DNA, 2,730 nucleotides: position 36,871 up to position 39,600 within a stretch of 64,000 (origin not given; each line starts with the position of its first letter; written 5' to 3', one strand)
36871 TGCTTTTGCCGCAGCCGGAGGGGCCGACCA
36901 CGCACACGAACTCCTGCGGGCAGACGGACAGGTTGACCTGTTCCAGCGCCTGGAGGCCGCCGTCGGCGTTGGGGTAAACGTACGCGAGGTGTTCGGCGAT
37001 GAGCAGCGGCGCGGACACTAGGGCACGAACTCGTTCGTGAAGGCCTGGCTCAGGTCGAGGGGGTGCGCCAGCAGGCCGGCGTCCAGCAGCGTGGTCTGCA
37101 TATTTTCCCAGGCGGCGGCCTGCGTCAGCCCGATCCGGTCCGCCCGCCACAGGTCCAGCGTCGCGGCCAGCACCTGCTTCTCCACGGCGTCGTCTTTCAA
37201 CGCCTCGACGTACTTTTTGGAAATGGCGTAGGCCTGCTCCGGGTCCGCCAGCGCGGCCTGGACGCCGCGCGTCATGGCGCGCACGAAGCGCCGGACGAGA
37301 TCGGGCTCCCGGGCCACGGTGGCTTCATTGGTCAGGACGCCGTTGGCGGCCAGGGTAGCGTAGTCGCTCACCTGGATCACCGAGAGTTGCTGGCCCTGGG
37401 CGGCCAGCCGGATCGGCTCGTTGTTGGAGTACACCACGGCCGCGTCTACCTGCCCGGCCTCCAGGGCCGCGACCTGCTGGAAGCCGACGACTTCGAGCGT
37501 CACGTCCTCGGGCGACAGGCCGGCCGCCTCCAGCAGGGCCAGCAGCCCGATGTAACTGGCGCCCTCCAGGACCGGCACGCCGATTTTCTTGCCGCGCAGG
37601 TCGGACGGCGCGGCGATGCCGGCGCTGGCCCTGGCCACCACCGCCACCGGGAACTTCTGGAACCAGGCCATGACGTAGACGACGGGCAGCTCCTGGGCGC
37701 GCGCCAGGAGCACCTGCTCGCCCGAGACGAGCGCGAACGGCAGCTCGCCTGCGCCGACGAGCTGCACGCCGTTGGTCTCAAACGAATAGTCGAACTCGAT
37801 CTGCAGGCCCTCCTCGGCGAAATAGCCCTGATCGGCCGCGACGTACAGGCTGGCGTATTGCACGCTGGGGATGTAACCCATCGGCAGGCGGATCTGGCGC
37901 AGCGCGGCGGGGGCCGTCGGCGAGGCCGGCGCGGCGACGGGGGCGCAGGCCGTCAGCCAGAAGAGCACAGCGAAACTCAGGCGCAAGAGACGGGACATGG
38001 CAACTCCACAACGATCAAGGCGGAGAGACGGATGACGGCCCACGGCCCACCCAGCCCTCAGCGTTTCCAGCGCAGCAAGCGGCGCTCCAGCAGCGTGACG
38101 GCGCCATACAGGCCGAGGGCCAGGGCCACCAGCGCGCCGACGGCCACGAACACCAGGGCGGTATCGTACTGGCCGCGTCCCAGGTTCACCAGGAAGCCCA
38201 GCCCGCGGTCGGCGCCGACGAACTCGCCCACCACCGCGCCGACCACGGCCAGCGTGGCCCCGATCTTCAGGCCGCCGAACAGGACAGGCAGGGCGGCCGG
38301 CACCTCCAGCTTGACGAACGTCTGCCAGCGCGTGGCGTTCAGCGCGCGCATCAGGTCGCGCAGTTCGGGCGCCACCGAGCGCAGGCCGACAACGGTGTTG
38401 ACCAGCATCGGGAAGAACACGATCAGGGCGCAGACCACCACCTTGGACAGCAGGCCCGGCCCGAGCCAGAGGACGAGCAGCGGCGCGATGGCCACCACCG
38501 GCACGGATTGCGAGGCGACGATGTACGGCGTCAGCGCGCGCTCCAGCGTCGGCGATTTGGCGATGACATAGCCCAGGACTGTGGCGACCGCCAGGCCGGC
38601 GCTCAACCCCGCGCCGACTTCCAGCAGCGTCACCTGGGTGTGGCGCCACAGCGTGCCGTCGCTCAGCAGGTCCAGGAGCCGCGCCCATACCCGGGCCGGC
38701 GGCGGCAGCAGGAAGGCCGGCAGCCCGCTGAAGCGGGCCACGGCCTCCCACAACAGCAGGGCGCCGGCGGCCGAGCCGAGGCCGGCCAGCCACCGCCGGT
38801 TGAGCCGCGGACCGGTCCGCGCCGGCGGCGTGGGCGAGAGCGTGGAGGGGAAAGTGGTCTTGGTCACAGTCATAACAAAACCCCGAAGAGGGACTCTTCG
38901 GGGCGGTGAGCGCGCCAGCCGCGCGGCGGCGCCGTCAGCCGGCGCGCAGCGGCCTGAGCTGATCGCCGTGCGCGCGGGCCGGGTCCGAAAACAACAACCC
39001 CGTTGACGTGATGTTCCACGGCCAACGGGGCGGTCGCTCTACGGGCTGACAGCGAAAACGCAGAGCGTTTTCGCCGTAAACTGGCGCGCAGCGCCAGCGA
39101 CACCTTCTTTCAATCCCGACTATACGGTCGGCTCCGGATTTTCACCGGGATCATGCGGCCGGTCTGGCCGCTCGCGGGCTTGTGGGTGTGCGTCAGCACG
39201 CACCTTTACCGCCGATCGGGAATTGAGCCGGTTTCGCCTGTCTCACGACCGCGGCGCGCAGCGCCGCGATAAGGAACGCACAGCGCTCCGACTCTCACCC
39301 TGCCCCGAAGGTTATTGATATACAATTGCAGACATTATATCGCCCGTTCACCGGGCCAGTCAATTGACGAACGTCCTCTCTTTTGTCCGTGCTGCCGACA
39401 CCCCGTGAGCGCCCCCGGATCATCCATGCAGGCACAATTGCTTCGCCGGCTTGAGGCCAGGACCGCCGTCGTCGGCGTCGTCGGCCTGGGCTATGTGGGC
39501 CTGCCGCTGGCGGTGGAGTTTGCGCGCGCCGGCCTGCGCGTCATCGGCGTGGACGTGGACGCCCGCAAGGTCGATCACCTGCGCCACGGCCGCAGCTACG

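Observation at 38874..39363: Leader of about 440 nt with cobalamin-riboswitch-like strings upstream of a ThiY/NMT1-type ABC importer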

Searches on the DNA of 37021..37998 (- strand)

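Call 12: search_rna_families(sources=[L001, L002, L003, L005, L006, L007, L008, L009, L010, L011, L014, L016, L017, L019, L020, L021, L022], threshold=gathering)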
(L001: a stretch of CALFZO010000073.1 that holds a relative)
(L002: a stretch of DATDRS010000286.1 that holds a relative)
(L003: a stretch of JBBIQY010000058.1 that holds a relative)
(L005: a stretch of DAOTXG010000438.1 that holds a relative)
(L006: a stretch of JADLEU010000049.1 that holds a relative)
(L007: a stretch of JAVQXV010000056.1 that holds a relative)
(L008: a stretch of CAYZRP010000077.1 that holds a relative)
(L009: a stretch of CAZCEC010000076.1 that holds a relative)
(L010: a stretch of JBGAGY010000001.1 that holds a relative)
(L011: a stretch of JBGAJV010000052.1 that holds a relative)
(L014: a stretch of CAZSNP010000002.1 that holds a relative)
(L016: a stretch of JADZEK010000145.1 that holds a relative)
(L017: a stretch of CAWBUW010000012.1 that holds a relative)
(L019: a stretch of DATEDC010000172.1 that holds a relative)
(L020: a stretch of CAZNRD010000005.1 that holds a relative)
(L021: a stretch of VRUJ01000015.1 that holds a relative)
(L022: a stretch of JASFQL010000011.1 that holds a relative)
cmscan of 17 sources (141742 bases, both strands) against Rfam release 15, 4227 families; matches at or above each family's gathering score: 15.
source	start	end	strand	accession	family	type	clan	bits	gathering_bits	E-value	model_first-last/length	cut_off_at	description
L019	2785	2915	+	RF00050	FMN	Cis-reg; riboswitch;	-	104.5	66.2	7.2e-23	1-138/138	no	FMN riboswitch aptamer (RFN element)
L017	2839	2991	+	RF00050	FMN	Cis-reg; riboswitch;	-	98.9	66.2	2.3e-21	1-138/138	no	FMN riboswitch aptamer (RFN element)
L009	2714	2865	+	RF00050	FMN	Cis-reg; riboswitch;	-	90.7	66.2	4.1e-19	1-138/138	no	FMN riboswitch aptamer (RFN element)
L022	2779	2930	+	RF00050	FMN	Cis-reg; riboswitch;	-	89.1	66.2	1.1e-18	1-138/138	no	FMN riboswitch aptamer (RFN element)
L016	2737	2886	+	RF00050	FMN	Cis-reg; riboswitch;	-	88.7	66.2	1.5e-18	1-138/138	no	FMN riboswitch aptamer (RFN element)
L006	2783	2931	+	RF00050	FMN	Cis-reg; riboswitch;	-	88.5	66.2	1.6e-18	1-138/138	no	FMN riboswitch aptamer (RFN element)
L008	2767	2938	+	RF00050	FMN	Cis-reg; riboswitch;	-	86.7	66.2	5.2e-18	1-138/138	no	FMN riboswitch aptamer (RFN element)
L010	2772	2942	+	RF00050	FMN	Cis-reg; riboswitch;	-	85.4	66.2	1.2e-17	1-138/138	no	FMN riboswitch aptamer (RFN element)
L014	2793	2957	+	RF00050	FMN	Cis-reg; riboswitch;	-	84.9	66.2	1.6e-17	1-138/138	no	FMN riboswitch aptamer (RFN element)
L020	2851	2981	+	RF00050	FMN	Cis-reg; riboswitch;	-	83.8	66.2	3.2e-17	1-138/138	no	FMN riboswitch aptamer (RFN element)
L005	2851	3025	+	RF00050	FMN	Cis-reg; riboswitch;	-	81.7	66.2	1.2e-16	1-138/138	no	FMN riboswitch aptamer (RFN element)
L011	2716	2888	+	RF00050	FMN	Cis-reg; riboswitch;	-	79.1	66.2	6.1e-16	1-138/138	no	FMN riboswitch aptamer (RFN element)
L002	1824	1998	+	RF00050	FMN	Cis-reg; riboswitch;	-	76.1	66.2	3.8e-15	1-138/138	no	FMN riboswitch aptamer (RFN element)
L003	2733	2871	+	RF00050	FMN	Cis-reg; riboswitch;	-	69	66.2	3.4e-13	1-138/138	no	FMN riboswitch aptamer (RFN element)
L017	2684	2757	-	RF00005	tRNA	Gene; tRNA;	CL00001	67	29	4.5e-12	1-71/71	no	tRNA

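Call 14: search_rna_families(sources=[L001, L007, L021], threshold=evalue, max_evalue=0.01, show_alignments=4)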
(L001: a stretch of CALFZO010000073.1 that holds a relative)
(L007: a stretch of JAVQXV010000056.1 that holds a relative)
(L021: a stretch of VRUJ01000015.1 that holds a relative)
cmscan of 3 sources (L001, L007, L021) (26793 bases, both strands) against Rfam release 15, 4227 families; matches with E-value up to 0.01: 3.
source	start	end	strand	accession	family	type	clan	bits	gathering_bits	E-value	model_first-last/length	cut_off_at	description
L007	2840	2954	+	RF00050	FMN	Cis-reg; riboswitch;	-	64.8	66.2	9.2e-13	1-138/138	no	FMN riboswitch aptamer (RFN element)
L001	2633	2815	+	RF00050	FMN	Cis-reg; riboswitch;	-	63.4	66.2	2.2e-12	1-138/138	no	FMN riboswitch aptamer (RFN element)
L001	5679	5772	-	RF01812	Pxr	Gene; sRNA;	-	35.4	80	0.0075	1-109/109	no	Pxr regulatory sRNA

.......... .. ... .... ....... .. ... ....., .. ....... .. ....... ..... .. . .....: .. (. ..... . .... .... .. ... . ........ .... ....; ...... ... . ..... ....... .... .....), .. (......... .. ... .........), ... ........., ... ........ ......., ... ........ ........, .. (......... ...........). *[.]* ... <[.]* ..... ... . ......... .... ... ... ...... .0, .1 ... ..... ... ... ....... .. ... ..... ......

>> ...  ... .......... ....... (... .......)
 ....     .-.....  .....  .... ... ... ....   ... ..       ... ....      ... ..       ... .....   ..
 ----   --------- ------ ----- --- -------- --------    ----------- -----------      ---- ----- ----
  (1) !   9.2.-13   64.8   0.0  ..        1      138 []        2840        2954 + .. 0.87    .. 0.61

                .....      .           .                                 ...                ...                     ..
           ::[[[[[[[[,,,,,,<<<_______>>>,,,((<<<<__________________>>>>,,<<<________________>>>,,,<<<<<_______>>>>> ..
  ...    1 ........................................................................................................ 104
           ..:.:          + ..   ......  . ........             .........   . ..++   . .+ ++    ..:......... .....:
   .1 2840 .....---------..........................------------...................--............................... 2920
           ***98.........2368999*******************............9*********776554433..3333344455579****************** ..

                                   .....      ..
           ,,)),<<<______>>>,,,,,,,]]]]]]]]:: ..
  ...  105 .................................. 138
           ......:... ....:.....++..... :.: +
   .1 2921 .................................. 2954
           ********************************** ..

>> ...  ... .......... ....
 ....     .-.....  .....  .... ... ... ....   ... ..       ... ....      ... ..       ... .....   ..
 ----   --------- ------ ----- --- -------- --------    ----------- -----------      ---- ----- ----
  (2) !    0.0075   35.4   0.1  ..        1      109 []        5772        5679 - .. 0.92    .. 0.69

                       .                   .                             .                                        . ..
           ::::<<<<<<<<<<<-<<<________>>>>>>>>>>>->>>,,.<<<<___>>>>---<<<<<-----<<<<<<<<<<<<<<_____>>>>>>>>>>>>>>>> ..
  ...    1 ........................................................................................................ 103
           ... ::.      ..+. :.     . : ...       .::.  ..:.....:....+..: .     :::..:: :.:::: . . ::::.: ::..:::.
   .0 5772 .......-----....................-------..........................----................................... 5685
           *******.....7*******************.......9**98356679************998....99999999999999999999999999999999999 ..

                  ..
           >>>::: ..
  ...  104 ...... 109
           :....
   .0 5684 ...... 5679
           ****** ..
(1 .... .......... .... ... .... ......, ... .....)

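Call 57: build_rna_model(alignment_id=A3)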
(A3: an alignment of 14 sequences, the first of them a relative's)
Model R1 built from alignment A3 (14 sequences, 226 columns); structure: RNAalifold consensus.
model positions 158; base pairs 29; branch points 4; effective number of sequences 1.72; information 0.59 bits per position. Calibrated on 0.2 Mb of random sequence (short: E-values are rough).
structure used (alignment columns):
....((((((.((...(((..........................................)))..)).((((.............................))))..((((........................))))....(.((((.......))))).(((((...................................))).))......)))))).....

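Call 58: search_with_rna_model(model_id=R1, source=window, max_evalue=1, show_alignments=2)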
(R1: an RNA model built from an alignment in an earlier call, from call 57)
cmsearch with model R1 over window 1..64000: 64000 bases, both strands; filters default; matches with E-value up to 1: 1.
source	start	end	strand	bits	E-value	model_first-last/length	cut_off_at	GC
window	39098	39316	-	110.8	4.6e-30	1-158/158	no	0.63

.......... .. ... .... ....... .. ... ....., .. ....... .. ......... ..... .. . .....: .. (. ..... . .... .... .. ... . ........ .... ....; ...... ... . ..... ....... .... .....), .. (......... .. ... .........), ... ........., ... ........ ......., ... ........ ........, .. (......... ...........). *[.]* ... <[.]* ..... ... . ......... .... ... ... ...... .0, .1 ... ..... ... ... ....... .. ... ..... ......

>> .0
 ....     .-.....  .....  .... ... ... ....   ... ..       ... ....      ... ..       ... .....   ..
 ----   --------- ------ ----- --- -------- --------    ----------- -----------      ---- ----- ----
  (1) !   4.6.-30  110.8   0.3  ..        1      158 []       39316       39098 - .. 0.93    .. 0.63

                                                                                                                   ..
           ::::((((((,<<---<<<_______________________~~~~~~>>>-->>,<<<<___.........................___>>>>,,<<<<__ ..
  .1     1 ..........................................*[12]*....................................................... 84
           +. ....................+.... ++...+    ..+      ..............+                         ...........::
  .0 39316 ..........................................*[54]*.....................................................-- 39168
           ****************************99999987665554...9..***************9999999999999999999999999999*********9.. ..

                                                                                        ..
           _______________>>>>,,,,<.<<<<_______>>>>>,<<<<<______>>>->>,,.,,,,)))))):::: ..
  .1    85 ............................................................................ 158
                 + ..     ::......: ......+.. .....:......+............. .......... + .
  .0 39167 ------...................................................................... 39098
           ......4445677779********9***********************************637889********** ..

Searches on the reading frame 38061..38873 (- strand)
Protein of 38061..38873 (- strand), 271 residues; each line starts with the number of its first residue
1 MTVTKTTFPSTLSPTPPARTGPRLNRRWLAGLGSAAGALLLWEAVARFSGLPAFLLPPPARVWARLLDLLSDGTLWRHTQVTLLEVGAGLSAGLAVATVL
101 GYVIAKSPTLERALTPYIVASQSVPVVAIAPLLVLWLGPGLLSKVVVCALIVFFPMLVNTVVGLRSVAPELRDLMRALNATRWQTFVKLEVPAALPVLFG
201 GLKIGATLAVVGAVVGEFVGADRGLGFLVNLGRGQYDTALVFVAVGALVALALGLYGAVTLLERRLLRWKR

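Call 7: search_protein_families(library=pfam, proteins=[window:38061-38873:-])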
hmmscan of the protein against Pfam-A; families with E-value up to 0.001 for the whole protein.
seq(271 aa): 1 family
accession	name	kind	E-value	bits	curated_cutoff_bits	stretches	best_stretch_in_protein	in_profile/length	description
PF00528.27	BPD_transp_1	-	1.9e-33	116.2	26.4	1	98-267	2-183/184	Binding-protein-dependent transport system inner membrane component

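Call 8: search_protein_families(library=ncbifam, proteins=[window:38061-38873:-])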
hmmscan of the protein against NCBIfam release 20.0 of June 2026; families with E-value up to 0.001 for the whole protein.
seq(271 aa): 8 families
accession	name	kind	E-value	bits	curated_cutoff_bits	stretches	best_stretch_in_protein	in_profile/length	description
NF040733.1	ABC_perm_U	equivalog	3.3e-28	98.8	295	1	38-270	18-249/251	ABC transporter permease subunit SaoP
NF007545.0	PRK10160.1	equivalog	4.5e-28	98.4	342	1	25-270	21-271/275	taurine ABC transporter permease TauC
NF008470.0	PRK11365.1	equivalog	1.1e-23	84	347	1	36-270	19-253/263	aliphatic sulfonate ABC transporter permease SsuC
TIGR01183.1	ntrB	equivalog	1.1e-17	64.5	209.05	1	75-245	15-185/202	nitrate ABC transporter permease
TIGR03416.1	ABC_choXWV_perm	equivalog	5.5e-14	52.3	363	1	69-253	78-261/267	choline ABC transporter permease subunit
NF008196.0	PRK10952.1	equivalog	8.6e-11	41.2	439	1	75-253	142-319/356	glycine betaine/L-proline ABC transporter permease ProW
TIGR00969.1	3a0106s02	subfamily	8.8e-06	25.4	240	1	145-255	146-262/272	sulfate ABC transporter permease subunit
NF006939.0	PRK09421.1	equivalog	0.00098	18.6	262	1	146-218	97-165/230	molybdate ABC transporter permease subunit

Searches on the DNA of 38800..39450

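Call 3: search_rna_families(source=window, start=38800, end=39450, threshold=evalue, max_evalue=10, show_alignments=6)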
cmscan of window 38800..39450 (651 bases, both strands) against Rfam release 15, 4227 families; matches with E-value up to 10: 5.
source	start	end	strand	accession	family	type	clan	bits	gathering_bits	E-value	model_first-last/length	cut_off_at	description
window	39109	39230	-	RF00050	FMN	Cis-reg; riboswitch;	-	50.6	66.2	1.7e-10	17-128/138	no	FMN riboswitch aptamer (RFN element)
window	38859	38903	-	RF02401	ClpQY_promoter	Cis-reg;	-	20.3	42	0.05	1-44/57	no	ClpQY promoter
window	39073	39103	-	RF01333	CRISPR-DR20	Gene; CRISPR;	-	15.2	42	4.2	1-36/36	no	CRISPR RNA direct repeat element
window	39107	39135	-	RF01322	CRISPR-DR9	Gene; CRISPR;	-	13.3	45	9.9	1-37/37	no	CRISPR RNA direct repeat element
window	39047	39135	-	RF02922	RAGATH-32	Cis-reg;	-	11.4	41.8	7.5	1-78/78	no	RAGATH-32 RNA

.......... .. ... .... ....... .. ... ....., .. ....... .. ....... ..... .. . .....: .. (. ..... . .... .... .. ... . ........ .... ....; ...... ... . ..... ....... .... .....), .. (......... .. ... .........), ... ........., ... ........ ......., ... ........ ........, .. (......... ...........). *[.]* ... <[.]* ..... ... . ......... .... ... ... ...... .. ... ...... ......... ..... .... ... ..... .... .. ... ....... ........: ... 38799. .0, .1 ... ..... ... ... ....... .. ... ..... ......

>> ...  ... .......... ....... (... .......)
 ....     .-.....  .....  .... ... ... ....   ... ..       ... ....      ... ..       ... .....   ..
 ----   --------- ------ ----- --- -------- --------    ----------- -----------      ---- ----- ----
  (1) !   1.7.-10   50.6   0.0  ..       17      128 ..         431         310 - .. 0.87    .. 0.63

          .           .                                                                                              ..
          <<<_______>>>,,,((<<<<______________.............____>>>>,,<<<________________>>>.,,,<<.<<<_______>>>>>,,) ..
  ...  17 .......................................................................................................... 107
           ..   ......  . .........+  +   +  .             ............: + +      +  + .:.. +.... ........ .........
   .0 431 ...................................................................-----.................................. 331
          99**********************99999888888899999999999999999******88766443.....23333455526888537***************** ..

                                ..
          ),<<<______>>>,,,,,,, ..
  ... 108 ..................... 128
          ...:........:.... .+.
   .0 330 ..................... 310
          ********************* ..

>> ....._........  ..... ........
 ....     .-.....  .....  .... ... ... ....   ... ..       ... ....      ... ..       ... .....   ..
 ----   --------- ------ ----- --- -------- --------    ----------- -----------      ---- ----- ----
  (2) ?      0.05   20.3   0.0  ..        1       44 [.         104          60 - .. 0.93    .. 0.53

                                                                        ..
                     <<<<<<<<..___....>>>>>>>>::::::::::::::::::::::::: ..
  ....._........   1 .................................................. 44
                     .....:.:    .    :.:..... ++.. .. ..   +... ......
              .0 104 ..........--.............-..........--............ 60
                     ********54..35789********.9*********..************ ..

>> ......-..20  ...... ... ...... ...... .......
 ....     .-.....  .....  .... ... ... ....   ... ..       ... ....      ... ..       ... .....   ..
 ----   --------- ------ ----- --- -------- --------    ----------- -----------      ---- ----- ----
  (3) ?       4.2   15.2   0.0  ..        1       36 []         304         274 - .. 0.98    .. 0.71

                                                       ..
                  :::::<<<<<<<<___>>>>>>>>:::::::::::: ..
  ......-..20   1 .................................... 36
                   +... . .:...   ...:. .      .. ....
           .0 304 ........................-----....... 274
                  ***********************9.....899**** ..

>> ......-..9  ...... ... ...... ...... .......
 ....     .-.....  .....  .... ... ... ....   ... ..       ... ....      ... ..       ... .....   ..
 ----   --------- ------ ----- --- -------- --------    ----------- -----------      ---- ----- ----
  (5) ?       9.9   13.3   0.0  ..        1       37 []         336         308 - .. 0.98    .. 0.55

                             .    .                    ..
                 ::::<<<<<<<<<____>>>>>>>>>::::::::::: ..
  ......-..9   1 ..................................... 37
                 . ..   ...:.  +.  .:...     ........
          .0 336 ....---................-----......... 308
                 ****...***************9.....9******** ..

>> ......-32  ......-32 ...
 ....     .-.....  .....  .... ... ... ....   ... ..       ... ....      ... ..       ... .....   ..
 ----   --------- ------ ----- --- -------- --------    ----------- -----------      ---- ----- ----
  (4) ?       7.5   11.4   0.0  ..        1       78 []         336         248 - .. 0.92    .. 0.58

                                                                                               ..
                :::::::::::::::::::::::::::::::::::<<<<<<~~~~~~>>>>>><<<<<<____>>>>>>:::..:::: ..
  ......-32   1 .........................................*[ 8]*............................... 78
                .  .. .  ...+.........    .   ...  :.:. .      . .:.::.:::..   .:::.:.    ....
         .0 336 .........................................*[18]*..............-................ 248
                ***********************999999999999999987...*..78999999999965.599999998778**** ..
